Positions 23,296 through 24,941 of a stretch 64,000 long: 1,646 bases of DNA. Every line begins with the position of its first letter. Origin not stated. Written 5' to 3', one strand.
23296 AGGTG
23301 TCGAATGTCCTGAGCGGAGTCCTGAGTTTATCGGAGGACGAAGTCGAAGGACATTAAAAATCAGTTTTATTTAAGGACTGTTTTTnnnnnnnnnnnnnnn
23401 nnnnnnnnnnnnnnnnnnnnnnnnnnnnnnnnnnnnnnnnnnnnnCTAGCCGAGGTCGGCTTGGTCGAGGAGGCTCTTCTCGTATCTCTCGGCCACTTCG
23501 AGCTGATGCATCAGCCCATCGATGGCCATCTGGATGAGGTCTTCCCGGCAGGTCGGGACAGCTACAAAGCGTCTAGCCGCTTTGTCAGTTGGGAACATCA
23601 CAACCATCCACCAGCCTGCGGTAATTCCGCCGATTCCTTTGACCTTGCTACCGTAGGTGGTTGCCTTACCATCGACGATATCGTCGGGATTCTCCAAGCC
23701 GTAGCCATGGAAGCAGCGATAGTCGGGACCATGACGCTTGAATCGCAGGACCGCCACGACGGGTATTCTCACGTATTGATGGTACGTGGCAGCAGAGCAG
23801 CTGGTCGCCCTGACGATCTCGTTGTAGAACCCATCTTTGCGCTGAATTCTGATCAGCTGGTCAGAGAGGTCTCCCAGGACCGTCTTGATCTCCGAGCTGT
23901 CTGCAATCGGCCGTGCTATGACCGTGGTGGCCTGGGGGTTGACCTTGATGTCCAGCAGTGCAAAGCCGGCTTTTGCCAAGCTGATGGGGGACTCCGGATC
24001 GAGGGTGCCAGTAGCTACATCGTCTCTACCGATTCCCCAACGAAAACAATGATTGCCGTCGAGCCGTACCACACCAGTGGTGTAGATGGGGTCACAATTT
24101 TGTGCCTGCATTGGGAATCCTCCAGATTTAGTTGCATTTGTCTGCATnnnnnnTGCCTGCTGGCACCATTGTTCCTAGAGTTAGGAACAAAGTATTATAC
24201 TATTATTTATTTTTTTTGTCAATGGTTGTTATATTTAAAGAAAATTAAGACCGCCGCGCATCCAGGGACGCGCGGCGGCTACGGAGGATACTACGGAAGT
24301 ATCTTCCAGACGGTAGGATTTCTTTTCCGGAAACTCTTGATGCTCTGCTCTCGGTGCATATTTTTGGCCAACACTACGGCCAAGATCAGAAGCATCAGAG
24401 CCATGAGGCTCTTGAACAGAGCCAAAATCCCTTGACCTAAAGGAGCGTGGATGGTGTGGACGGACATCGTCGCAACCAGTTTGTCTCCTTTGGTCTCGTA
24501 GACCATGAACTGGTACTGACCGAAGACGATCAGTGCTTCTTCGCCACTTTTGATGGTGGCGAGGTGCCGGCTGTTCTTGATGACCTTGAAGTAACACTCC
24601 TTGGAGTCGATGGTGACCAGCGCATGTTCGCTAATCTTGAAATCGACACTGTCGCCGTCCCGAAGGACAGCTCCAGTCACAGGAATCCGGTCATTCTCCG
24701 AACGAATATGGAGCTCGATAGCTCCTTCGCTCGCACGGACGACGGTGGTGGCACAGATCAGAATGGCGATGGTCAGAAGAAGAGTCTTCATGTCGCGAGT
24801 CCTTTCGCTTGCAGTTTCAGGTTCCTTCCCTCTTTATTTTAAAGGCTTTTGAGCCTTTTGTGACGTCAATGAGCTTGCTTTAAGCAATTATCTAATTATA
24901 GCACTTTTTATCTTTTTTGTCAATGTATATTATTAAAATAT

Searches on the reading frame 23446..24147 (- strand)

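Call 11: search_protein_families(library=pfam, proteins=[window:23446-24147:-], max_evalue=0.1)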
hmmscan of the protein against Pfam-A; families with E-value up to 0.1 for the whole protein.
window:23446-24147:- (233 aa): 0 families

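Call 47: search_protein_families(library=ncbifam, proteins=[P0001, P0020, P0019, P0029], max_evalue=1)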
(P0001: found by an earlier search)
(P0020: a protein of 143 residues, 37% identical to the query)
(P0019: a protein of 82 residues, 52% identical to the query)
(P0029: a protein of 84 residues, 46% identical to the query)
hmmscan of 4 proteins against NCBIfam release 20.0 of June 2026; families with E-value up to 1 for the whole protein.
P0001 (83 aa): 0 families

P0020 (143 aa): 0 families

P0019 (82 aa): 0 families

P0029 (84 aa): 1 family
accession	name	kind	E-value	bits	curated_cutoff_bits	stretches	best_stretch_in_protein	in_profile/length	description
TIGR04482.1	D_pro_red_PrdD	equivalog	0.037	13.5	320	1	6-67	143-207/246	proline reductase cluster protein PrdD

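Call 53: search_protein_families(library=phrogs, proteins=[P0001, P0019, P0029, P0020, window:23446-24147:-], max_evalue=0.1)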
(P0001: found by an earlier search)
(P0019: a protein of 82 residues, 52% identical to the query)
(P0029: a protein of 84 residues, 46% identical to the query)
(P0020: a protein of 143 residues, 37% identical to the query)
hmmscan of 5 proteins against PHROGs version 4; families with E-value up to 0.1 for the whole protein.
P0001 (83 aa): 0 families

P0019 (82 aa): 0 families

P0029 (84 aa): 0 families

P0020 (143 aa): 0 families

window:23446-24147:- (233 aa): 1 family
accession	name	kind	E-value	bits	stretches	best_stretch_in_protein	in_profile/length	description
phrog_34385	-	unknown function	0.059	14.9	0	184-220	14-50/108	-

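Call 54: search_protein_families(library=padloc, proteins=[P0001, P0019, P0029, P0020, window:23446-24147:-], max_evalue=0.1)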
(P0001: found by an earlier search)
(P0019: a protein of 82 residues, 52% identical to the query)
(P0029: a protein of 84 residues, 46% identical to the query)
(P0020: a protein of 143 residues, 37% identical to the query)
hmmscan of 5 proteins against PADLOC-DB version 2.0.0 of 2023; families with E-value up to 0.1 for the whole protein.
P0001 (83 aa): 0 families

P0019 (82 aa): 0 families

P0029 (84 aa): 1 family
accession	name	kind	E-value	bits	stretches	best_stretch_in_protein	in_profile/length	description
PDLC03917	NsnC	-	0.0056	14.1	1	12-71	187-245/302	-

P0020 (143 aa): 0 families

window:23446-24147:- (233 aa): 0 families

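Call 85: search_protein_families(library=pfam, proteins=[L006:5428-5940:+, L012:300-812:+, L015:279-791:+], max_evalue=10)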
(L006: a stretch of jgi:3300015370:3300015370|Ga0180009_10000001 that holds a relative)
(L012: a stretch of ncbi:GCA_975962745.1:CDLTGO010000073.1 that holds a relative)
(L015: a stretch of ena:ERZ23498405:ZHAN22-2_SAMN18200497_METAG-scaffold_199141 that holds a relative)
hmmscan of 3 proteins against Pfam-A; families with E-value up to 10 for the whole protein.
L006:5428-5940:+ (170 aa): 3 families
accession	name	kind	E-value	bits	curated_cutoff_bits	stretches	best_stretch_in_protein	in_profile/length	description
PF12822.12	ECF_trnsprt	-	0.0039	17.7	30.7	1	23-164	9-156/169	ECF transporter, substrate-specific component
PF10329.14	DUF2417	-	1.4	8.7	25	1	17-137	53-164/234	Region of unknown function (DUF2417)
PF10841.13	DUF2644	-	2.9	8.8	22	1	11-49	9-45/59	Protein of unknown function (DUF2644)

L012:300-812:+ (170 aa): 0 families

L015:279-791:+ (170 aa): 0 families

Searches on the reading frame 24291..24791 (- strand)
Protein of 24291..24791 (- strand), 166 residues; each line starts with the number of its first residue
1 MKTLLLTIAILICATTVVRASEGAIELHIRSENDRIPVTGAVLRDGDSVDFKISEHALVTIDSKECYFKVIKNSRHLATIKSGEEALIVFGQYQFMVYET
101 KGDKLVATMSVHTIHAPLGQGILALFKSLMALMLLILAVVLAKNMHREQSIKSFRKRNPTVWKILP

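Call 11: search_protein_families(library=pfam, proteins=[window:24291-24791:-], max_evalue=0.1)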
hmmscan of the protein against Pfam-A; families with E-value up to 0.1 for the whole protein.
window:24291-24791:- (166 aa): 1 family
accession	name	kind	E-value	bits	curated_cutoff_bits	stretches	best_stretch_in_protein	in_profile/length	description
PF23569.1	NBD_SMAX1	-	0.061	13.4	27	1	21-103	44-125/212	SMAX1 nucleotide binding domain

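Call 47: search_protein_families(library=ncbifam, proteins=[P0001, P0020, P0019, P0029], max_evalue=1)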
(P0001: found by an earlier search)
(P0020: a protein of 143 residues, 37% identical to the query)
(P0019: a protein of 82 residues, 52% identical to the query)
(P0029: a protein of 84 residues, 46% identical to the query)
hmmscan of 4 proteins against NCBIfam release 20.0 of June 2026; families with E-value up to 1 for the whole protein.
P0001 (83 aa): 0 families

P0020 (143 aa): 0 families

P0019 (82 aa): 0 families

P0029 (84 aa): 1 family
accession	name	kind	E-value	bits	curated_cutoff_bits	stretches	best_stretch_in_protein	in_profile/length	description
TIGR04482.1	D_pro_red_PrdD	equivalog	0.037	13.5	320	1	6-67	143-207/246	proline reductase cluster protein PrdD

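Call 53: search_protein_families(library=phrogs, proteins=[P0001, P0019, P0029, P0020, window:24291-24791:-], max_evalue=0.1)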
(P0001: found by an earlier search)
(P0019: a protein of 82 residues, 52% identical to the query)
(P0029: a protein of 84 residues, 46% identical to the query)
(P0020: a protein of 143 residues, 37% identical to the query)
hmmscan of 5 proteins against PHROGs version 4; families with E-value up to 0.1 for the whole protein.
P0001 (83 aa): 0 families

P0019 (82 aa): 0 families

P0029 (84 aa): 0 families

P0020 (143 aa): 0 families

window:24291-24791:- (166 aa): 0 families

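Call 54: search_protein_families(library=padloc, proteins=[P0001, P0019, P0029, P0020, window:24291-24791:-], max_evalue=0.1)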
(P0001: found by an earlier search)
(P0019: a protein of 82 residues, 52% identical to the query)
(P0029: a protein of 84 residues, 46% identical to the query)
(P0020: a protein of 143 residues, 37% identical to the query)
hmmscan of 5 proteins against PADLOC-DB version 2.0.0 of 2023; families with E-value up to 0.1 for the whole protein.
P0001 (83 aa): 0 families

P0019 (82 aa): 0 families

P0029 (84 aa): 1 family
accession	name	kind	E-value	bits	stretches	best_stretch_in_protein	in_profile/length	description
PDLC03917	NsnC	-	0.0056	14.1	1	12-71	187-245/302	-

P0020 (143 aa): 0 families

window:24291-24791:- (166 aa): 0 families

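Call 85: search_protein_families(library=pfam, proteins=[L006:5428-5940:+, L012:300-812:+, L015:279-791:+], max_evalue=10)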
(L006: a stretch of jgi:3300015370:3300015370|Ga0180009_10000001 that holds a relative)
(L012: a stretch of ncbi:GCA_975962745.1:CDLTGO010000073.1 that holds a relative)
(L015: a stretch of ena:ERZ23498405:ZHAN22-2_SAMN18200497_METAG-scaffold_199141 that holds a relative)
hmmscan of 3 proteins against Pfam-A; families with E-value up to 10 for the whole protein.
L006:5428-5940:+ (170 aa): 3 families
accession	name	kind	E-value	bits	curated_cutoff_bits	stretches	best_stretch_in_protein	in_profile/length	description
PF12822.12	ECF_trnsprt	-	0.0039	17.7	30.7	1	23-164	9-156/169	ECF transporter, substrate-specific component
PF10329.14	DUF2417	-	1.4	8.7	25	1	17-137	53-164/234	Region of unknown function (DUF2417)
PF10841.13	DUF2644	-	2.9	8.8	22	1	11-49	9-45/59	Protein of unknown function (DUF2644)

L012:300-812:+ (170 aa): 0 families

L015:279-791:+ (170 aa): 0 families
